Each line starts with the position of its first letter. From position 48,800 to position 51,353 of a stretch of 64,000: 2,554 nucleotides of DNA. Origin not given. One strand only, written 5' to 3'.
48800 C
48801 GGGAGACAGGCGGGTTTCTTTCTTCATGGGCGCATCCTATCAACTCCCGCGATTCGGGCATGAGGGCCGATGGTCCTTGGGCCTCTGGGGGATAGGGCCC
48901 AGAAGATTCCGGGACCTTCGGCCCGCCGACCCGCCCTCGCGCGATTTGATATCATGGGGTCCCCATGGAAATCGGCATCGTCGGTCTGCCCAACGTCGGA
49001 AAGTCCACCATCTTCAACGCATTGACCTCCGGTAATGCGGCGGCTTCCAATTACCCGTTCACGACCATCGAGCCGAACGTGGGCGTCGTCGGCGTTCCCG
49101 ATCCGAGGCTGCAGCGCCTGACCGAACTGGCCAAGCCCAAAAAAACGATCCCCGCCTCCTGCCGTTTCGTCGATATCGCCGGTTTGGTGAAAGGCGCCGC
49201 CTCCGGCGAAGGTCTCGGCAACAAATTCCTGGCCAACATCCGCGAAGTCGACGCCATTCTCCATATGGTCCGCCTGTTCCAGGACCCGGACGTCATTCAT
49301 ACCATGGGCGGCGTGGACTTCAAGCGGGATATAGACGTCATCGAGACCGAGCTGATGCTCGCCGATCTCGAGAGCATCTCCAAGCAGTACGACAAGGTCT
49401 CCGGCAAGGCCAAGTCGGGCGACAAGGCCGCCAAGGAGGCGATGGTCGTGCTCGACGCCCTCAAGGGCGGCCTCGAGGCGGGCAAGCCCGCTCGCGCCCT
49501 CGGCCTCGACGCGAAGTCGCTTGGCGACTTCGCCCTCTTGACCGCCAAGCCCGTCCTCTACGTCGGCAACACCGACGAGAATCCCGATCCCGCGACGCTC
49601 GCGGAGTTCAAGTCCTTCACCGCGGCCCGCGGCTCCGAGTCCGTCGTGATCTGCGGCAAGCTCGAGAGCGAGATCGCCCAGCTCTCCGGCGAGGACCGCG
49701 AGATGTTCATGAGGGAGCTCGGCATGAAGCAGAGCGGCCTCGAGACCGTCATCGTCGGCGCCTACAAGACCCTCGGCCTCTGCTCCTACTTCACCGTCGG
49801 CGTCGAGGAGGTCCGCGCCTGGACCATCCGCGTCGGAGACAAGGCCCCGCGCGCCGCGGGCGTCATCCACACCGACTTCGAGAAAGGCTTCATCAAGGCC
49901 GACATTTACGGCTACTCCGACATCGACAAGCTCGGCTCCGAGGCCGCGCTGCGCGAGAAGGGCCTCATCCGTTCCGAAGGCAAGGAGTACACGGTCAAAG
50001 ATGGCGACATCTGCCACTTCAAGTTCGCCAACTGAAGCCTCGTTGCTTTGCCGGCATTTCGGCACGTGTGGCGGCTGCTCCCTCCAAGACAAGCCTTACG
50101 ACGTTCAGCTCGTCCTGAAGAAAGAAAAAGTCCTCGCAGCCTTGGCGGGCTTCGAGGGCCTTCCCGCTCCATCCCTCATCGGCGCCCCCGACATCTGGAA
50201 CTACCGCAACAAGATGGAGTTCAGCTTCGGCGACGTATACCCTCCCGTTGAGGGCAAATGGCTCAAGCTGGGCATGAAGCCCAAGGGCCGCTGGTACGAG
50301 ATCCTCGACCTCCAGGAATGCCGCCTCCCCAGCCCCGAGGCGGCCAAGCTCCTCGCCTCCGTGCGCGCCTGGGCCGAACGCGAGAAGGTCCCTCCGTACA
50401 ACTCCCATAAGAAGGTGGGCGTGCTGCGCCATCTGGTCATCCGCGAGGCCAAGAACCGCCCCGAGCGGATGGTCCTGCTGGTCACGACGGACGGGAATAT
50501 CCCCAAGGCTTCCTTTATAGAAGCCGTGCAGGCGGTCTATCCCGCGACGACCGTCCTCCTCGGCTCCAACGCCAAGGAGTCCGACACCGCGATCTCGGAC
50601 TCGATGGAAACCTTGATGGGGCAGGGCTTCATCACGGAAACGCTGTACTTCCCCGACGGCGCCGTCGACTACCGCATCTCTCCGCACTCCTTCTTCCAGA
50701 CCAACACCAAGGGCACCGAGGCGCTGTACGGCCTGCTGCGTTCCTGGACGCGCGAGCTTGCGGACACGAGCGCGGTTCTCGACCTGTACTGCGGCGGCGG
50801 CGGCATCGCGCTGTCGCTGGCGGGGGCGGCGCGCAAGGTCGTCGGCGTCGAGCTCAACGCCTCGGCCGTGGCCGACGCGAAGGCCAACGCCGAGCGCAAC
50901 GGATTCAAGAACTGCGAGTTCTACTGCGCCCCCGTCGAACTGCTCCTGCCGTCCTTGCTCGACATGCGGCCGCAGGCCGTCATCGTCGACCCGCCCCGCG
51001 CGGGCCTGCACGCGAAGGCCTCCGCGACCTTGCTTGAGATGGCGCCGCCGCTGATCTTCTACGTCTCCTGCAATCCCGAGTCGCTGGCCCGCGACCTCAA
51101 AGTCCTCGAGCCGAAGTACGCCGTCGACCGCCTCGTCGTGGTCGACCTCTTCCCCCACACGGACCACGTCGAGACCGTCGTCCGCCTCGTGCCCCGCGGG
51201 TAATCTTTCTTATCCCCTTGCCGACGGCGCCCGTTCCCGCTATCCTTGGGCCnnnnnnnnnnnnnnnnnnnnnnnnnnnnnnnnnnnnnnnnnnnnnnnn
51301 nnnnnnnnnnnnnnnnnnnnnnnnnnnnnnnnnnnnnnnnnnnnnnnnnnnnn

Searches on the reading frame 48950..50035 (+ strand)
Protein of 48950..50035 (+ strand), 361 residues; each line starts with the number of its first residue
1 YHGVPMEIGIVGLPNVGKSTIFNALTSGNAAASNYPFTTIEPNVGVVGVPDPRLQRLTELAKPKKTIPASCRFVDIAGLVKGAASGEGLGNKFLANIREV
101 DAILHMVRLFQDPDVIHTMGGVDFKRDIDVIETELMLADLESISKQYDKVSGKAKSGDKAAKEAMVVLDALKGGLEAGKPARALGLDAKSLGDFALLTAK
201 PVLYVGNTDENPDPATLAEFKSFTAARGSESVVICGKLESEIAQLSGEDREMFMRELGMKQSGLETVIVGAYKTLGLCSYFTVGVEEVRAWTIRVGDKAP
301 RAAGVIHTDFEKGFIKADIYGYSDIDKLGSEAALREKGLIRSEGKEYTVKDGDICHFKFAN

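Call 45: search_protein_families(library=pfam, proteins=[window:48950-50035:+], max_evalue=0.001)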
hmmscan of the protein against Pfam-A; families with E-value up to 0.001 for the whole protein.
window:48950-50035:+ (361 aa): 3 families
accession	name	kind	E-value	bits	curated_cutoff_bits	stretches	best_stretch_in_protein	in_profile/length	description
PF06071.19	YchF-GTPase_C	-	2.1e-36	124.4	27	1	277-359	1-83/84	Protein of unknown function (DUF933)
PF01926.29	MMR_HSR1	-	3.8e-22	79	21.9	1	7-111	1-86/113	50S ribosome-binding GTPase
PF02421.24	FeoB_N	-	1.4e-08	34.8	27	1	7-48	2-43/156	Ferrous iron transport protein B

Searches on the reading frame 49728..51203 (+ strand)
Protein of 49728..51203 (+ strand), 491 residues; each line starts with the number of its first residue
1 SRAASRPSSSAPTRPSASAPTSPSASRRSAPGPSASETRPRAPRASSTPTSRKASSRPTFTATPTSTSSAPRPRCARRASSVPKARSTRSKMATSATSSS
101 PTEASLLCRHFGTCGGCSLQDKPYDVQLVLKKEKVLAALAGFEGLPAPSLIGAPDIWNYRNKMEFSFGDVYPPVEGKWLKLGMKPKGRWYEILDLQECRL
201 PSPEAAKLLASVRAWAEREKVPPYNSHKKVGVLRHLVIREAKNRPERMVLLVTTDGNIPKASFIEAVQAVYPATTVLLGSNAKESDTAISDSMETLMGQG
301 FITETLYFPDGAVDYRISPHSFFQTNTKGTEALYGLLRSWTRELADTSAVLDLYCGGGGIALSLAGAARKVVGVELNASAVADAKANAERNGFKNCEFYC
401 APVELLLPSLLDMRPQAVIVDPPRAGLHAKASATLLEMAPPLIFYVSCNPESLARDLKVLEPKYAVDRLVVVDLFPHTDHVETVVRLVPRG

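Call 45: search_protein_families(library=pfam, proteins=[window:49728-51203:+], max_evalue=0.001)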
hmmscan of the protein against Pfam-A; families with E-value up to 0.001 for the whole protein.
window:49728-51203:+ (491 aa): 8 families
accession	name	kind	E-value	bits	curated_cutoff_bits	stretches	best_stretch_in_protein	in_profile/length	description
PF05958.17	tRNA_U5-meth_tr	-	4.7e-27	95.4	23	1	295-487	152-354/357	tRNA (Uracil-5-)-methyltransferase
PF13847.12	Methyltransf_31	-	3.3e-10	40.3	27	1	348-408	5-67/145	Methyltransferase domain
PF13649.12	Methyltransf_25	-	5e-08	34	27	1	350-405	1-57/97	Methyltransferase domain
PF05175.20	MTS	-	1.1e-06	28.9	23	1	346-426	31-111/170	Methyltransferase small domain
PF08241.18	Methyltransf_11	-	2.1e-05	25.5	21.2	1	351-406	1-54/95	Methyltransferase domain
PF09445.16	Methyltransf_15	-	4.1e-05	23.7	22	1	349-395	3-49/165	RNA cap guanine-N2 methyltransferase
PF03602.21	Cons_hypoth95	-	0.00014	22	24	1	340-428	35-127/182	Conserved hypothetical protein 95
PF06325.19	PrmA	-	0.00046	20.2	22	1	344-398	159-213/296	Ribosomal protein L11 methyltransferase (PrmA)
